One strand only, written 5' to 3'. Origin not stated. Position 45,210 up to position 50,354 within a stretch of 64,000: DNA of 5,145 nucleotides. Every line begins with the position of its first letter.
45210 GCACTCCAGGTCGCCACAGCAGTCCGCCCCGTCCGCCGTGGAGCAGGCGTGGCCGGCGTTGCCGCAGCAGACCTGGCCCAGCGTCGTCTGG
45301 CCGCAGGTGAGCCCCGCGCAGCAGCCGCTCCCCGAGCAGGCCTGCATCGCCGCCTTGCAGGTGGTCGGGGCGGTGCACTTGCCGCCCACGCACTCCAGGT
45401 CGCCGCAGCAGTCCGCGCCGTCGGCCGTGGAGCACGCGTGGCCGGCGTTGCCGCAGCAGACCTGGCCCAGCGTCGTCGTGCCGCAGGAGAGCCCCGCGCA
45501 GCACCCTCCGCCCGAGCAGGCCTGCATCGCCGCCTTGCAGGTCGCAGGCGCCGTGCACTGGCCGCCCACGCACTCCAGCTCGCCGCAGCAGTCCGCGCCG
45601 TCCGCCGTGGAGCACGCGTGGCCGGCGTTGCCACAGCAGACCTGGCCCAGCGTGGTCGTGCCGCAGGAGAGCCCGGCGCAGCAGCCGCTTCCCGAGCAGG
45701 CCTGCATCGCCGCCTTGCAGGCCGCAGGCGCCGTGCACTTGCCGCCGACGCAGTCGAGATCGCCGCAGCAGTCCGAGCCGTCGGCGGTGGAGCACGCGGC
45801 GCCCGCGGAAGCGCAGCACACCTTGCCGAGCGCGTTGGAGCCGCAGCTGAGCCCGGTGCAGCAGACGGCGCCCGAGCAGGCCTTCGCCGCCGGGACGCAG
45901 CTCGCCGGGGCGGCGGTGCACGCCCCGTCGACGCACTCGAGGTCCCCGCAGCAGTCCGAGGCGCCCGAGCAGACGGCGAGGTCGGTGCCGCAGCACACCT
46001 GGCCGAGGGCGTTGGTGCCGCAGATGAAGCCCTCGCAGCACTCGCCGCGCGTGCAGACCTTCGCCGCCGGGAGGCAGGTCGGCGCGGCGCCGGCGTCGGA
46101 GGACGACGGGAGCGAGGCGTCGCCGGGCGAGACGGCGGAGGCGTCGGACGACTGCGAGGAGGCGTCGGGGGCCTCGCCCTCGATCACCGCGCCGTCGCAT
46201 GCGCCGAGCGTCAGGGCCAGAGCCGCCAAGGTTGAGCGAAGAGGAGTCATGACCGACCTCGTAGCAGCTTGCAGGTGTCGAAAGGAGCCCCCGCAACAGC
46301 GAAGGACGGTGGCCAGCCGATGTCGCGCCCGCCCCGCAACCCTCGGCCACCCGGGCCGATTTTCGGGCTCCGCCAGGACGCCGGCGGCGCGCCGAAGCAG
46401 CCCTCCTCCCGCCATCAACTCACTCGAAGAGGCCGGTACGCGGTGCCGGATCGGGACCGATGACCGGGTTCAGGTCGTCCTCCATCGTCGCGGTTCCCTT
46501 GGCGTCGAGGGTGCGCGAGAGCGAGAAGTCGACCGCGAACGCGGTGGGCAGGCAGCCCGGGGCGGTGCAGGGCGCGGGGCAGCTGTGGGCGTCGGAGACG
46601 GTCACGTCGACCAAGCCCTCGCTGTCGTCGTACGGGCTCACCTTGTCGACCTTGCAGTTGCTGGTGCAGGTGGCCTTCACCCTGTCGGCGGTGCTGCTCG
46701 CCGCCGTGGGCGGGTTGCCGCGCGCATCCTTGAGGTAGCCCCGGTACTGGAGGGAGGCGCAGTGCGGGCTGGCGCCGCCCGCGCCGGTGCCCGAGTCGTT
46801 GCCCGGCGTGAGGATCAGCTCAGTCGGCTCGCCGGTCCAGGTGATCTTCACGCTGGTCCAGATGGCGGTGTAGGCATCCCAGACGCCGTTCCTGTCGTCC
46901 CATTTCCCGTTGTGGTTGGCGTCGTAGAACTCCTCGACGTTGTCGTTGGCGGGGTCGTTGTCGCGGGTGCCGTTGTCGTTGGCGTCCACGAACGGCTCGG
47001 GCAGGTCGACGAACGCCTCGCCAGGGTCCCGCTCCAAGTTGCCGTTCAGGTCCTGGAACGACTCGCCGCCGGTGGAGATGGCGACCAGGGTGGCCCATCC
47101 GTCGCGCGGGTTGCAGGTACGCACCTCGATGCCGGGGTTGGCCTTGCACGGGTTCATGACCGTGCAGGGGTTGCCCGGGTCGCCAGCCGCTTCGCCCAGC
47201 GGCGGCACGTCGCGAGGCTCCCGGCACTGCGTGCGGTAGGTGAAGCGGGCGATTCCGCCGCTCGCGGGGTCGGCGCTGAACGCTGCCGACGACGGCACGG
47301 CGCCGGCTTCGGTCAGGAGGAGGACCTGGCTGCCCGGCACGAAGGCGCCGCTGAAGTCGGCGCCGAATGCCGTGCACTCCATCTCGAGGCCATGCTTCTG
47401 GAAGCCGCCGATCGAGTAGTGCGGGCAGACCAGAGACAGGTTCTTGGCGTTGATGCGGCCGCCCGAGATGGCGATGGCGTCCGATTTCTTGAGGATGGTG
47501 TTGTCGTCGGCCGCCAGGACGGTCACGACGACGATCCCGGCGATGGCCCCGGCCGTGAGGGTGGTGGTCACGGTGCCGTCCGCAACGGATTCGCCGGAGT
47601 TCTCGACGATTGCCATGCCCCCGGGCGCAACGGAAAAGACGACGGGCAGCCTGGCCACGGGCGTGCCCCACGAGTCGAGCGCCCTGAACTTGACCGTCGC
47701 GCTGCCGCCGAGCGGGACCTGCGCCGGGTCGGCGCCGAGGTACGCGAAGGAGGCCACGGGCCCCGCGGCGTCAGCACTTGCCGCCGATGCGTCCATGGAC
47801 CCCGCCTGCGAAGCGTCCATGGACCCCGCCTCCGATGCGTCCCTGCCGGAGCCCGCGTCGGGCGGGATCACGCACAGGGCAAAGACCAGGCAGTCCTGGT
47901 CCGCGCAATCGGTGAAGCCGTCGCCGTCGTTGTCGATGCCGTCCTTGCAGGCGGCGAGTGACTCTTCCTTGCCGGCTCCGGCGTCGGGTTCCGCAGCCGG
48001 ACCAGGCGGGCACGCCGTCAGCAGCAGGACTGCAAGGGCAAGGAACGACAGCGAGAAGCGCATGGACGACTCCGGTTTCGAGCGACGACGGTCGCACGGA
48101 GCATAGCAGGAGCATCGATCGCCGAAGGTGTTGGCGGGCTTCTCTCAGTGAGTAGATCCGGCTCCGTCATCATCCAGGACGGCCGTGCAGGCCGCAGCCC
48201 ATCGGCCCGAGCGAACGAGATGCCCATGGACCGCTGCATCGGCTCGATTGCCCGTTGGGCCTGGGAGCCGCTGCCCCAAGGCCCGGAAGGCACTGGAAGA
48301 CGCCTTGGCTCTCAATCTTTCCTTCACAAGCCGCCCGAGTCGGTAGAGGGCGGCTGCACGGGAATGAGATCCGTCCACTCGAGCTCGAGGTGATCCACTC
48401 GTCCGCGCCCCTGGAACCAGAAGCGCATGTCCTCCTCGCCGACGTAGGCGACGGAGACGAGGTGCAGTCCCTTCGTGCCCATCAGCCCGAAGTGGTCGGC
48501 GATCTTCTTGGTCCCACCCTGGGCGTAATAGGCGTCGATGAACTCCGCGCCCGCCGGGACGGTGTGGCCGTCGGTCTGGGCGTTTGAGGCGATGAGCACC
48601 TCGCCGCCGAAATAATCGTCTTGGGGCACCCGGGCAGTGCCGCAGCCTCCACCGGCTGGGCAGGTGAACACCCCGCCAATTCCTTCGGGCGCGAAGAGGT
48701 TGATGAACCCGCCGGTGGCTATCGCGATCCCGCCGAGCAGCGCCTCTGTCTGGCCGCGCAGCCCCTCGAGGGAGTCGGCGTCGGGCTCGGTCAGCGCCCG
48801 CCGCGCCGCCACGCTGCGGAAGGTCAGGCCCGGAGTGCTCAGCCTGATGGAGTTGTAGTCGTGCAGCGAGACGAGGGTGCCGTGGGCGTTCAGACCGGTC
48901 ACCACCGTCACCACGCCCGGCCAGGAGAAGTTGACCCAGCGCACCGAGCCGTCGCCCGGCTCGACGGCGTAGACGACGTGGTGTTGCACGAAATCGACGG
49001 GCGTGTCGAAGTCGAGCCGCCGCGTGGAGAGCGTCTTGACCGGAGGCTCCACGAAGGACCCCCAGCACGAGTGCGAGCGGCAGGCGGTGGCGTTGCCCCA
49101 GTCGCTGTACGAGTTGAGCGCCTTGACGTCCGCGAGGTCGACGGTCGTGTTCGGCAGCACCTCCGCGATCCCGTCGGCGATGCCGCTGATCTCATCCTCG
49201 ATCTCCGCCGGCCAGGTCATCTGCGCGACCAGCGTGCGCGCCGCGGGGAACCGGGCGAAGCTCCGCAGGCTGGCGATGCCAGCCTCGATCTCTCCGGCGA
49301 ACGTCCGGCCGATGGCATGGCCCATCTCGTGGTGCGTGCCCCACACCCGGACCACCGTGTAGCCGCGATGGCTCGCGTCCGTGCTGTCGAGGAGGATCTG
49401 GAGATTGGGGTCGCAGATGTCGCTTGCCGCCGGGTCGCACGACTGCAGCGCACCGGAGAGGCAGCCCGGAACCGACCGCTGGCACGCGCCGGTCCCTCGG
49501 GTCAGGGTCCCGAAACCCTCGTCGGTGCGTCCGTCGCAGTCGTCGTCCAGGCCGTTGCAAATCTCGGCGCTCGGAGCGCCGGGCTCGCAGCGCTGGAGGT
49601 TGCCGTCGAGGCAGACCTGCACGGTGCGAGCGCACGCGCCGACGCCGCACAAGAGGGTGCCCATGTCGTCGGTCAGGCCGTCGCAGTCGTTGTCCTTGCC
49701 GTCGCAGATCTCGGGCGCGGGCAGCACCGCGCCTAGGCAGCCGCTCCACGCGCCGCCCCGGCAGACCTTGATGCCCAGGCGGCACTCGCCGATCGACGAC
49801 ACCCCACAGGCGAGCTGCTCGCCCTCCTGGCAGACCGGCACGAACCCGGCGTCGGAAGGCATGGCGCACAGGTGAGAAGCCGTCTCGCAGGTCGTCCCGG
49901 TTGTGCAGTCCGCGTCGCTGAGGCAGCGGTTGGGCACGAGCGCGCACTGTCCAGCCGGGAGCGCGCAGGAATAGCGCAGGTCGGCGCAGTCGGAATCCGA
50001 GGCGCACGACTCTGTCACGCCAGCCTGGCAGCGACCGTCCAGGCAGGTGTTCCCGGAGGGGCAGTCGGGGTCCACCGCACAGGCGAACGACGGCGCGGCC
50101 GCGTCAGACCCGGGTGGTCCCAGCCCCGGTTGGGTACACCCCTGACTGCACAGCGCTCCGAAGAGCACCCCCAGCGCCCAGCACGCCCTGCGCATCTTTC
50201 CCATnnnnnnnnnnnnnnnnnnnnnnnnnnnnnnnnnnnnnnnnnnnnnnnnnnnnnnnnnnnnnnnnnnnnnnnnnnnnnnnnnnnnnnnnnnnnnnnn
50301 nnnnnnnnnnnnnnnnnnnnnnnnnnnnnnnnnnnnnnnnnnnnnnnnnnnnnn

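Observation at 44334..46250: NlpC/P60 cell-wall hydrolase fused to eight tandem 10-cysteine knottin-like modules; candidate predatory lytic factor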

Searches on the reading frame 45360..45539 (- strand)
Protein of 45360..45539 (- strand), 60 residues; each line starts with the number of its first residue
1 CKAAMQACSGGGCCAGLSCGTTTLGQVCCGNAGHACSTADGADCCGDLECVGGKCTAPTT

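Call 36: find_homologous_proteins(query=A4, max_evalue=10)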
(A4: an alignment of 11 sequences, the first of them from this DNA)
Query A4 (11 sequences) (60 aa, profile of the alignment): 3 proteins with E <= 10 among 336 candidates.
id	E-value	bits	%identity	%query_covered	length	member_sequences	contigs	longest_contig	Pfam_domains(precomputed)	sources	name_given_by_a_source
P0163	2.1e-32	129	65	92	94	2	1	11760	-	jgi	jgi:hypothetical protein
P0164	1.0e-23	101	62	92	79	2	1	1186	-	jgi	jgi:hypothetical protein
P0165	4.8e-23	99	62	92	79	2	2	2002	-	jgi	jgi:hypothetical protein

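Call 39: find_encoding_contigs(protein=P0163, flank=10000, max_places=4)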
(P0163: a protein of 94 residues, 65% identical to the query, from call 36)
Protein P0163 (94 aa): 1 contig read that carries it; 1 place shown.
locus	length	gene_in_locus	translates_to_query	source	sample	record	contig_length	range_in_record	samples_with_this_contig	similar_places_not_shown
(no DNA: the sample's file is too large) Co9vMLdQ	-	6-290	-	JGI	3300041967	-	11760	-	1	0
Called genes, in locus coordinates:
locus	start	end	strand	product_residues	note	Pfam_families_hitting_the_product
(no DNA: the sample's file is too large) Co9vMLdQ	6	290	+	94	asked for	-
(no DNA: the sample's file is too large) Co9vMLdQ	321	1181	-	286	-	PF04542:Sigma70_r2, PF08281:Sigma70_r4_2, PF12680:SnoaL_2 (weak)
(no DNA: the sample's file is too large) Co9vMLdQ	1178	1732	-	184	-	-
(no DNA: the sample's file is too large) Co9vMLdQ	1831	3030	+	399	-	PF06224:AlkZ-like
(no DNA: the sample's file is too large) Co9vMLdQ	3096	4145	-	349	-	PF13489:Methyltransf_23 (weak), PF13847:Methyltransf_31, PF08241:Methyltransf_11, PF08242:Methyltransf_12, PF13649:Methyltransf_25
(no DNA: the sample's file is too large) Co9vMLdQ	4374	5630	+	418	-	PF00652:Ricin_B_lectin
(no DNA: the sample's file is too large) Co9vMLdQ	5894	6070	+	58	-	-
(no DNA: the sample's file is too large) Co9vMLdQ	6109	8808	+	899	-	PF13360:PQQ_2 (faint), PF13517:FG-GAP_3 (weak)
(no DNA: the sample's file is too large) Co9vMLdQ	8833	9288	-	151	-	-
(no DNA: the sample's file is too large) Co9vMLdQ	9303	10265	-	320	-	PF20530:DUF6745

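Call 40: find_encoding_contigs(protein=P0165, flank=3000, max_places=4)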
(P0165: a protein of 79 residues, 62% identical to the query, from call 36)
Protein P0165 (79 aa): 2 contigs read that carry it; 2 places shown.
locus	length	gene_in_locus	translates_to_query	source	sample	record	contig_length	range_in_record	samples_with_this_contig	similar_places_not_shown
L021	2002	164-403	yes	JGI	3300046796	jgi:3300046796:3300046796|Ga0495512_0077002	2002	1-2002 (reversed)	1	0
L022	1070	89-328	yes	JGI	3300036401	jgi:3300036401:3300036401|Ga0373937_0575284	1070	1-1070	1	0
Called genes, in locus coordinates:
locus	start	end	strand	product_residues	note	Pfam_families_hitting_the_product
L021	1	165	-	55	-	?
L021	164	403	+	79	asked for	-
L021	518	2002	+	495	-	?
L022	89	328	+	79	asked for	-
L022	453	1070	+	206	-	?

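Call 44: predict_structure(alignment_id=A4)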
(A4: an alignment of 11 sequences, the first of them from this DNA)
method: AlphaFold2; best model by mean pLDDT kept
length: 60 residues; sequences in the alignment: 11
mean_pLDDT: 84.5   pTM: 0.61
mean pLDDT of the five models: 84.5, 84.3, 83.4, 73.5, 71.2
residues with pLDDT >= 90: 4; 70-90: 55; 50-70: 1; < 50: 0
segments of 3 or more residues with pLDDT < 50: none
pLDDT, mean of each block of 10 residues (from residue 1): 82 86 85 85 86 84
secondary structure, 60 per line:
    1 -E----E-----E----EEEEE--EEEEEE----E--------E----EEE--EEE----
elements in order: E18-22 E25-30 E49-51 E54-56
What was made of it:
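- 45360..45539 (-): Module 4 (aa 238-297). This is the module that was modelled. AlphaFold model pLDDT 84.5, pTM 0.61, with two beta-hairpins at residues 18-30 and 49-56 (call 44).
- On Inhibitor cystine knot / knottin: Module model pLDDT 84.5 (call 44).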

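Call 47: fold_search(model_id=the predicted structure, library=pdb)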
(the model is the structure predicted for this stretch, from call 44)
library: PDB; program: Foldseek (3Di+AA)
matches with E <= 10: 45; with E <= 0.001: 0
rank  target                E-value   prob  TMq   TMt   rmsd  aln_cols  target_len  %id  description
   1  4fz1_D                5.4e-01  0.77  0.40  0.63   1.8        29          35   31  Crystal structure of acid-sensing ion channel in complex with psalmotoxin 1 at high pH (released 2012-08-01)
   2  5irx_E                6.6e-01  0.15  0.37  0.30  13.1        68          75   19  Structure of TRPV1 in complex with DkTx and RTX, determined in lipid nanodisc (released 2016-05-25)
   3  3bt4                  7.6e-01  0.30  0.43  0.31   6.3        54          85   24  Crystal Structure Analysis of AmFPI-1, fungal protease inhibitor from Antheraea mylitta (released 2008-12-30)
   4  5o57_MODEL_1_A        7.6e-01  0.23  0.38  0.25   7.1        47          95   23  Solution Structure of the N-terminal Region of Dkk4 (released 2018-06-13)
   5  1d1h_MODEL_1_A        8.6e-01  0.69  0.43  0.68   2.0        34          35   29  SOLUTION STRUCTURE OF HANATOXIN 1 (released 2000-09-20)
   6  5fzx_MODEL_1_A        8.6e-01  0.69  0.40  0.64   1.6        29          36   41  High resolution solution NMR structure of the spider venom peptide U5- scytotoxin-Sth1a (released 2016-06-08)
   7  5z5k_B                1.1e+00  0.23  0.39  0.36   5.8        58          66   19  Structure of the DCC-Draxin complex (released 2018-06-20)
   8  6cei_MODEL_1_A        1.2e+00  0.69  0.43  0.75   1.7        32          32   38  Solution NMR Structure of Conotoxin GXIA from Conus geographus (released 2018-03-07)
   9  2mxm_MODEL_1_A        1.4e+00  0.51  0.41  0.68   2.0        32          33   25  NMR solution structure of TRTX-Tp1a from the tarantula Thrixopelma pruriens (released 2015-06-03)
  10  4fz0_O                1.7e+00  0.47  0.40  0.59   2.0        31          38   32  Crystal structure of acid-sensing ion channel in complex with psalmotoxin 1 at low pH (released 2012-08-01)
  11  3zxb_A                1.8e+00  0.15  0.42  0.39   5.5        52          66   25  Wild type single insulin-like growth factor binding domain protein (SIBD-1) from Cupiennius salei (released 2012-06-06)
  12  3s2k_C                2.2e+00  0.10  0.35  0.29   7.4        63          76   22  Structural basis of Wnt signaling inhibition by Dickkopf binding to LRP5/6. (released 2011-11-02)
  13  3s3x_D                2.5e+00  0.35  0.40  0.61   2.0        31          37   32  Structure of chicken acid-sensing ion channel 1 AT 3.0 A resolution in complex with psalmotoxin (released 2012-05-23)
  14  1wqb_MODEL_1_A        2.5e+00  0.33  0.41  0.70   2.5        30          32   30  Three-dimensional Solution Strucutre of Aptotoxin VII, from the venom of a Trap-door Spider (released 2005-12-13)
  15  2n3p_MODEL_1_A        2.5e+00  0.25  0.38  0.62   1.9        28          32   32  SOLUTION NMR STRUCTURE of ASTEROPSIN G from MARINE SPONGE ASTEROPUS (released 2016-06-08)
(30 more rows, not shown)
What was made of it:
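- On Inhibitor cystine knot / knottin: In Foldseek against PDB, most of the 45 hits are ICK toxins or inhibitors (TMt 0.6-0.75) but all have E>=0.5 (call 47).
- Closest known: Inhibitor cystine knot. Same: The best Foldseek neighbours have TM 0.6-0.75 (target-normalised) and rmsd 1.6-2.0 A over about 30 residues (calls 44, 47).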

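Call 63: search_protein_families(library=pfam, alignment_id=A4, max_evalue=10)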
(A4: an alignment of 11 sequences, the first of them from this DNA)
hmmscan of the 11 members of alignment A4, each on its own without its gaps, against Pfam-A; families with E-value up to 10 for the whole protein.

A. member 1, seq(60 aa): 1 family
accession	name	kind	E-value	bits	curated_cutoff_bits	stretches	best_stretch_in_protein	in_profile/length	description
PF07740.17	Toxin_12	-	0.13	13.4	21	1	1-22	2-24/30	Ion channel inhibitory toxin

B. families by the number of members that match (of 11 scanned): 6 families
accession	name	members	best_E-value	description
PF07740.17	Toxin_12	9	0.021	Ion channel inhibitory toxin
PF04706.18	Dickkopf_N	3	0.2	Dickkopf N-terminal cysteine-rich region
PF08091.16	Toxin_21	1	0.68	Spider insecticidal peptide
PF13885.11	Keratin_B2_2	1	0.9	Keratin, high sulfur B2 protein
PF10530.14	Toxin_35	1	4.3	Toxin with inhibitor cystine knot ICK or Knottin scaffold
PF08092.16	Toxin_22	1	8.8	Magi peptide toxin family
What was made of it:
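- The framework is ICK-like and the nearest structural neighbours are toxin knottins, including the double-knot toxin DkTx (calls 47, 63).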

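Call 73: find_related_loci(query=A4, collection=metagenome_contigs, flank=6000)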
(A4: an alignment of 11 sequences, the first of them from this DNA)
Query A4 (60 aa) in metagenome_contigs; peptide patterns used: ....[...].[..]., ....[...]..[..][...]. (x = any residue, [..] = any of these).
206 stretches matched a pattern; 17 encode a relative of the query (tblastn E <= 1e-3); 17 distinct loci.
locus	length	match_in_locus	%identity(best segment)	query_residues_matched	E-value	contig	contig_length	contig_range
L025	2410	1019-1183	73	1-55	1e-20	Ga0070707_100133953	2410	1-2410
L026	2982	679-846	71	1-55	6e-20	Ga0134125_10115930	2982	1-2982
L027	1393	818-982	67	1-55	2e-19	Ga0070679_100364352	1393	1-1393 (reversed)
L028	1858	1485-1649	65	1-55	5e-18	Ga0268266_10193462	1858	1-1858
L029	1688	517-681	65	1-55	1e-17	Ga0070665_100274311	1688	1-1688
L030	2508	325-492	68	1-55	1e-17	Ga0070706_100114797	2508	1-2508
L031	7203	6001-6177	61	1-58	2e-17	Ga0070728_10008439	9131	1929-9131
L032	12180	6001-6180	60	1-59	5e-17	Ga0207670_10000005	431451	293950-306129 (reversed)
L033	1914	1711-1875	60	1-55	8e-17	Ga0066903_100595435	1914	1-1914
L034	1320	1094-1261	59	1-56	9e-17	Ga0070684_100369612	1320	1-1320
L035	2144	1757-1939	57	1-60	2e-16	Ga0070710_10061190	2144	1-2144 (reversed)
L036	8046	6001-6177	59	1-55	3e-16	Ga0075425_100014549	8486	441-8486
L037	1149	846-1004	64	1-55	3e-16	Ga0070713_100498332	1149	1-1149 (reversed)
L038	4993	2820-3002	57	1-60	5e-16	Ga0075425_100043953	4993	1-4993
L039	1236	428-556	67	13-55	1e-14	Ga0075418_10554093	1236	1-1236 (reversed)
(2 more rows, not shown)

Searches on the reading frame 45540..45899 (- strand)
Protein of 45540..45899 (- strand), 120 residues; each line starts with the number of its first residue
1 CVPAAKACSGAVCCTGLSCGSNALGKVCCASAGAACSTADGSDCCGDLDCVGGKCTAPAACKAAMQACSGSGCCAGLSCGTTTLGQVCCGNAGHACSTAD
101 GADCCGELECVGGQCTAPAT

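Call 17: find_homologous_proteins(query=window:45540-45899:-, max_evalue=0.001)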
Query seq(120 aa) (120 aa): 1 proteins with E <= 0.001 among 38 candidates.
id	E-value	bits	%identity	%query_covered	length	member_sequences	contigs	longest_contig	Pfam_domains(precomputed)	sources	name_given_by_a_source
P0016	1.3e-21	95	52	95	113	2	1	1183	-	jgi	jgi:hypothetical protein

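Call 42: find_encoding_contigs(protein=P0016, flank=3000, max_places=4)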
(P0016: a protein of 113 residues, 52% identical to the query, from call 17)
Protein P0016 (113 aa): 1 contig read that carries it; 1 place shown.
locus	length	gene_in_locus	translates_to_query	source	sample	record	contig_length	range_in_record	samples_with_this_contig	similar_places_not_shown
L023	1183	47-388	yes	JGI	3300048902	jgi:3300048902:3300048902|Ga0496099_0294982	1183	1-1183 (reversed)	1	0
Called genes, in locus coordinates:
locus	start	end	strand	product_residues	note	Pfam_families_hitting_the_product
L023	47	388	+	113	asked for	-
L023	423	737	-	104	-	-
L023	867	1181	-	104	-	?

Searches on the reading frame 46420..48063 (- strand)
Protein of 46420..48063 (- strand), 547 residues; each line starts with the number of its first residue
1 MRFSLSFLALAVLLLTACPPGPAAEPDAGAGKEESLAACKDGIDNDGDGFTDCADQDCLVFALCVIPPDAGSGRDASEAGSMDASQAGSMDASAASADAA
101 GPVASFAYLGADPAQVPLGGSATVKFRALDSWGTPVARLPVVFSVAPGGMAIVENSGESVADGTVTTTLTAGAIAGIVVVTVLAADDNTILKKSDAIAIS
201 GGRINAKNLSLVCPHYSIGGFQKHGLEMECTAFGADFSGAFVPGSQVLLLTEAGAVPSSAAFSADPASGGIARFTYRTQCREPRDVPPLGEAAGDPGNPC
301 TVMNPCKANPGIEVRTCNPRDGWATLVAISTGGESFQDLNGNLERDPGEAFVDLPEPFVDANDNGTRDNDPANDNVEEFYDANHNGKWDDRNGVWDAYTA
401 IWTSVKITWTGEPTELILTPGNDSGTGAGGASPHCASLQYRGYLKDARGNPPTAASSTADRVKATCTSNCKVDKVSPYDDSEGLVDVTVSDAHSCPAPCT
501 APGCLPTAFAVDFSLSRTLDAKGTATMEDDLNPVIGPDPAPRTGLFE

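Call 4: search_protein_families(library=pfam, proteins=[window:46420-48063:-], max_evalue=0.1)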
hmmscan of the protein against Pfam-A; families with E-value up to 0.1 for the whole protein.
window:46420-48063:- (547 aa): 2 families
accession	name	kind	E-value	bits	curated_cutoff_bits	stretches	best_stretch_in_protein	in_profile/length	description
PF02369.22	Big_1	-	3.8e-08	33.7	34.9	1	121-189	18-85/93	Bacterial Ig-like domain (group 1)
PF09134.16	Invasin_D3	-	0.00095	20.1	33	1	112-184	10-82/98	Invasin, domain 3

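Call 5: search_protein_families(library=ncbifam, proteins=[window:46420-48063:-], max_evalue=0.1)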
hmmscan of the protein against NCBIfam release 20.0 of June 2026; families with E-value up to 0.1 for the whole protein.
window:46420-48063:- (547 aa): 1 family
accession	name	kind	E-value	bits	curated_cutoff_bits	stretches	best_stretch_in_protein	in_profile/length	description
NF033662.1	acid_disulf_rpt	repeat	3.6e-11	42.6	41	1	33-64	1-32/32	acidic double-disulfide repeat-containing protein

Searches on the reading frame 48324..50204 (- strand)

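Call 4: search_protein_families(library=pfam, proteins=[window:48324-50204:-], max_evalue=0.1)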
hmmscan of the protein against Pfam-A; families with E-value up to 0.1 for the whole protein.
window:48324-50204:- (626 aa): 1 family
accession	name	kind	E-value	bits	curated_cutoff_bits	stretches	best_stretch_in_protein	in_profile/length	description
PF11617.13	Cu-binding_MopE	-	7.6e-08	32.9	27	2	213-229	14-30/30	Putative metal-binding motif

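Call 5: search_protein_families(library=ncbifam, proteins=[window:48324-50204:-], max_evalue=0.1)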
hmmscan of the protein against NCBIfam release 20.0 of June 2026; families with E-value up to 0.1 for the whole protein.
window:48324-50204:- (626 aa): 2 families
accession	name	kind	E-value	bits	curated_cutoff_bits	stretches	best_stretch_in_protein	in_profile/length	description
NF040521.1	C45_proenzyme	subfamily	3.3e-12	46.4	85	1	289-472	2-183/313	C45 family autoproteolytic acyltransferase/hydrolase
TIGR04201.1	Myxo_Cys_RPT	repeat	0.0058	16.7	25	2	93-109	4-20/22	Cys-rich repeat-containing protein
